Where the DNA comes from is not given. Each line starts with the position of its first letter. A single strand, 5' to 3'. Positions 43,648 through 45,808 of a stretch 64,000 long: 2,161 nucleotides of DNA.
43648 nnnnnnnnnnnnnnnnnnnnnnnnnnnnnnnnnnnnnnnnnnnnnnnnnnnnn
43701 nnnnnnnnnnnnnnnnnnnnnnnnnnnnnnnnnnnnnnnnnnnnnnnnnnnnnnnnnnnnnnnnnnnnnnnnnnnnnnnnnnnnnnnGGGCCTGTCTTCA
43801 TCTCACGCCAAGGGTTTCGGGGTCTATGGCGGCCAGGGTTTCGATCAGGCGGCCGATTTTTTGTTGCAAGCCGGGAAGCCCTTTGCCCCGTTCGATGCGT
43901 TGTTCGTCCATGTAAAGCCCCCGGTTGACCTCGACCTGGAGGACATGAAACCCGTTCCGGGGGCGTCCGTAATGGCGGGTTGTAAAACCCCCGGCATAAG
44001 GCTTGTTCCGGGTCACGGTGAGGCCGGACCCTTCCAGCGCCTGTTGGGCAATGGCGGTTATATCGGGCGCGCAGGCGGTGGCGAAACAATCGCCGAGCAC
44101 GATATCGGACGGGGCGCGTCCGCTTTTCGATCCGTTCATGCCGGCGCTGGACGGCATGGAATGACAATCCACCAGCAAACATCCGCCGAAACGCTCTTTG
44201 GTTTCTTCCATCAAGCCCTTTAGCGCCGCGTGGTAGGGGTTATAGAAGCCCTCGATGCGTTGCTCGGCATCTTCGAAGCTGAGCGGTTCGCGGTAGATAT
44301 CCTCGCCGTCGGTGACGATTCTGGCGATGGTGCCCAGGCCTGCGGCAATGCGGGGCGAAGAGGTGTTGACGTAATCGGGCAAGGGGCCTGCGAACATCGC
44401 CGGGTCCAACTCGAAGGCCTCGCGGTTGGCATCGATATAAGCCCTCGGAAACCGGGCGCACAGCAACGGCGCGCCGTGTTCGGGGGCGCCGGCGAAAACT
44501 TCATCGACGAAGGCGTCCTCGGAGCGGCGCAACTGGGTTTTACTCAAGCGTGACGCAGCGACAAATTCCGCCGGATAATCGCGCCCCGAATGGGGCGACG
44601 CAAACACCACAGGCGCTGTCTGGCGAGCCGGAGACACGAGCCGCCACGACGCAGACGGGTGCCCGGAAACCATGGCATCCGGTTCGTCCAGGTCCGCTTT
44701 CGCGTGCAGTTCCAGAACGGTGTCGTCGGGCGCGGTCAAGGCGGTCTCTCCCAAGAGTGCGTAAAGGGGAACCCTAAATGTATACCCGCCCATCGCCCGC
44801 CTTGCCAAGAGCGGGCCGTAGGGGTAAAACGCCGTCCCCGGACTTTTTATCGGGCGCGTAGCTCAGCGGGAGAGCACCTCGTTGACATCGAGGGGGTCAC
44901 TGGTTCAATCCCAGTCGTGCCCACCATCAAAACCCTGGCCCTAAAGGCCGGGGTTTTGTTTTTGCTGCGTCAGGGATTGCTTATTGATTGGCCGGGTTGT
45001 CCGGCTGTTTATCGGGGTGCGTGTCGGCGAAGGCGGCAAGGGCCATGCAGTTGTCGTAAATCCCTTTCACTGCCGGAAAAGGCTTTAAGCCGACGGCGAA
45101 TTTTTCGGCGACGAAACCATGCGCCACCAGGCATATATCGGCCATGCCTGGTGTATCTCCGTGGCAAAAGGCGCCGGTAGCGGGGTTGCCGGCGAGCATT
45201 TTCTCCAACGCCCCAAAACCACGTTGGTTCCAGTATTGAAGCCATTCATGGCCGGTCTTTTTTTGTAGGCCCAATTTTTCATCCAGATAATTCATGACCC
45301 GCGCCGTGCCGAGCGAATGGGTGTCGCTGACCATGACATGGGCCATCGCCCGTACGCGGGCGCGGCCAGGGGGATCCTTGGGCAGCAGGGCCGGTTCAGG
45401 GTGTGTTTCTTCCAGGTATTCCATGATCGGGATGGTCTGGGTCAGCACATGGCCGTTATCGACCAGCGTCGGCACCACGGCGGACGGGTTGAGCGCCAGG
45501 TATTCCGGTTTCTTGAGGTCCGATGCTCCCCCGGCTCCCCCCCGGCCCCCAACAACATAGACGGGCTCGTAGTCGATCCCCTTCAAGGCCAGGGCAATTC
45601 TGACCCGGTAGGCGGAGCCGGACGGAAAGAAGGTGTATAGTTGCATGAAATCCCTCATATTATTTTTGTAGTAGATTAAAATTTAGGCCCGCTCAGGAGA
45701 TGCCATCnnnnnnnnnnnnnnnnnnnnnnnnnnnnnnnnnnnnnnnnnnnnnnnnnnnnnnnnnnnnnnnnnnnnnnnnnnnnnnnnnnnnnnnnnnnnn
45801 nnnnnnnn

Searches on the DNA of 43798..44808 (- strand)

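Call 17: search_rna_families(sources=[L001, L002, L003, L004, L005, L006, L007, L008, L009, L010, L011, L012, L013, L014, L015, L016, L017, L018, L019, L020], threshold=gathering)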
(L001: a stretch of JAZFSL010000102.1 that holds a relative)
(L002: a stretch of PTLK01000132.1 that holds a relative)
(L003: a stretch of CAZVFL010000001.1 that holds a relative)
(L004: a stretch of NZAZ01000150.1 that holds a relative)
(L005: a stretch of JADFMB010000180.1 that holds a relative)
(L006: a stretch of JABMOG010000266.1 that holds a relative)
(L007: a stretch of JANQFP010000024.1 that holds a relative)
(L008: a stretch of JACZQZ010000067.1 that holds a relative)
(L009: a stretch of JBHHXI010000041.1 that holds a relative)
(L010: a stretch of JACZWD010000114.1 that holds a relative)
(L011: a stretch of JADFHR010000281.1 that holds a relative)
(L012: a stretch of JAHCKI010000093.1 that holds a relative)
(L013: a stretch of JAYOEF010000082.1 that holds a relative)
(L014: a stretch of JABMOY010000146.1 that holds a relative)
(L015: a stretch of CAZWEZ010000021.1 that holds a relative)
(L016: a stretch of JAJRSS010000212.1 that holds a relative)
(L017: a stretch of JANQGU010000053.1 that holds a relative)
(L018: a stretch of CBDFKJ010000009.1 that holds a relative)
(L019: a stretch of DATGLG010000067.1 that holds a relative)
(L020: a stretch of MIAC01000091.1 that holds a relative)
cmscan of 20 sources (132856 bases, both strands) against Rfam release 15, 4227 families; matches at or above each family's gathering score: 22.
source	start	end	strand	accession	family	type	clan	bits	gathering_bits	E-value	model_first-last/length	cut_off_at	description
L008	3466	3537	-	RF00005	tRNA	Gene; tRNA;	CL00001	68.7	29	1.5e-12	1-71/71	no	tRNA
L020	3759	3830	-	RF00005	tRNA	Gene; tRNA;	CL00001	68.6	29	1.6e-12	1-71/71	no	tRNA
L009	2713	2784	-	RF00005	tRNA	Gene; tRNA;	CL00001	67.9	29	2.5e-12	1-71/71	no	tRNA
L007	3772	3843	-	RF00005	tRNA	Gene; tRNA;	CL00001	67.5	29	3.1e-12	1-71/71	no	tRNA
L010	3212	3283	-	RF00005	tRNA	Gene; tRNA;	CL00001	67.5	29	3.1e-12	1-71/71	no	tRNA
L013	3047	3118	-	RF00005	tRNA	Gene; tRNA;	CL00001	67.5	29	3.1e-12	1-71/71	no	tRNA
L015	3767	3838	-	RF00005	tRNA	Gene; tRNA;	CL00001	67.5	29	3.1e-12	1-71/71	no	tRNA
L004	3799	3870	-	RF00005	tRNA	Gene; tRNA;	CL00001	67.4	29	3.4e-12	1-71/71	no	tRNA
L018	3306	3377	-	RF00005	tRNA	Gene; tRNA;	CL00001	67.3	29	3.7e-12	1-71/71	no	tRNA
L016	278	349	-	RF00005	tRNA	Gene; tRNA;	CL00001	66.9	29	4.6e-12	1-71/71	no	tRNA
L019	3204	3275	-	RF00005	tRNA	Gene; tRNA;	CL00001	66.7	29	5.3e-12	1-71/71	no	tRNA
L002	3780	3851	-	RF00005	tRNA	Gene; tRNA;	CL00001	64.9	29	1.6e-11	1-71/71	no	tRNA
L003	3886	3957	-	RF00005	tRNA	Gene; tRNA;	CL00001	64.4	29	2.3e-11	1-71/71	no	tRNA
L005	2293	2364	-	RF00005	tRNA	Gene; tRNA;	CL00001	64.4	29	2.3e-11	1-71/71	no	tRNA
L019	5536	5610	-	RF00519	suhB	Gene; sRNA;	CL00108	62.4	41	3.8e-10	1-77/77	no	Makes More Granules Regulator RNA (mmgR)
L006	10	81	-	RF00005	tRNA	Gene; tRNA;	CL00001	61.2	29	1.7e-10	1-71/71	no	tRNA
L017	1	71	-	RF00005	tRNA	Gene; tRNA;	CL00001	60.2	29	3.2e-10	1-70/71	3'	tRNA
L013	5493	5569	-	RF00519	suhB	Gene; sRNA;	CL00108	54.1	41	5e-08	1-77/77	no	Makes More Granules Regulator RNA (mmgR)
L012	2164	2237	-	RF00519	suhB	Gene; sRNA;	CL00108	50.4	41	4.3e-07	1-77/77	no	Makes More Granules Regulator RNA (mmgR)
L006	1779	1851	-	RF00519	suhB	Gene; sRNA;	CL00108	47.5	41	2.4e-06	1-77/77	no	Makes More Granules Regulator RNA (mmgR)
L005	4134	4208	-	RF00519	suhB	Gene; sRNA;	CL00108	42.7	41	4.1e-05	1-77/77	no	Makes More Granules Regulator RNA (mmgR)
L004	5567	5641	-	RF00519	suhB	Gene; sRNA;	CL00108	41.9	41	6.5e-05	1-77/77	no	Makes More Granules Regulator RNA (mmgR)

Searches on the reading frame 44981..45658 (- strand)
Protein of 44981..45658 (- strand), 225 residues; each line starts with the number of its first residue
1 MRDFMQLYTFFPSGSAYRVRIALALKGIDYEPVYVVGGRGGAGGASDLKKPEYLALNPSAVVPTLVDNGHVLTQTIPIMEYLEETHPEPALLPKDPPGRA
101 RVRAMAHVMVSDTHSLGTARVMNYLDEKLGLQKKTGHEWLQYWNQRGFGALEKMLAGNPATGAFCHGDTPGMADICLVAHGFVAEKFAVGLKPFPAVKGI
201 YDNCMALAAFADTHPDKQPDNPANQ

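Call 7: search_protein_families(library=pfam, proteins=[window:44981-45658:-])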
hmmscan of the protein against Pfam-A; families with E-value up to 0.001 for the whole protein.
window:44981-45658:- (225 aa): 4 families
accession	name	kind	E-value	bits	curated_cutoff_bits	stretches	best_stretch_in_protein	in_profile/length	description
PF13409.12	GST_N_2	-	3.9e-14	53.4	25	1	16-85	5-70/70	Glutathione S-transferase, N-terminal domain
PF13417.12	GST_N_3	-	7.1e-14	52.4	22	1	8-89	2-74/75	Glutathione S-transferase, N-terminal domain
PF02798.26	GST_N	-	7.3e-12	45.9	20.9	1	5-83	3-75/76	Glutathione S-transferase, N-terminal domain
PF13410.11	GST_C_2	-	0.00028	21.3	24.9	1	146-182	13-45/69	Glutathione S-transferase, C-terminal domain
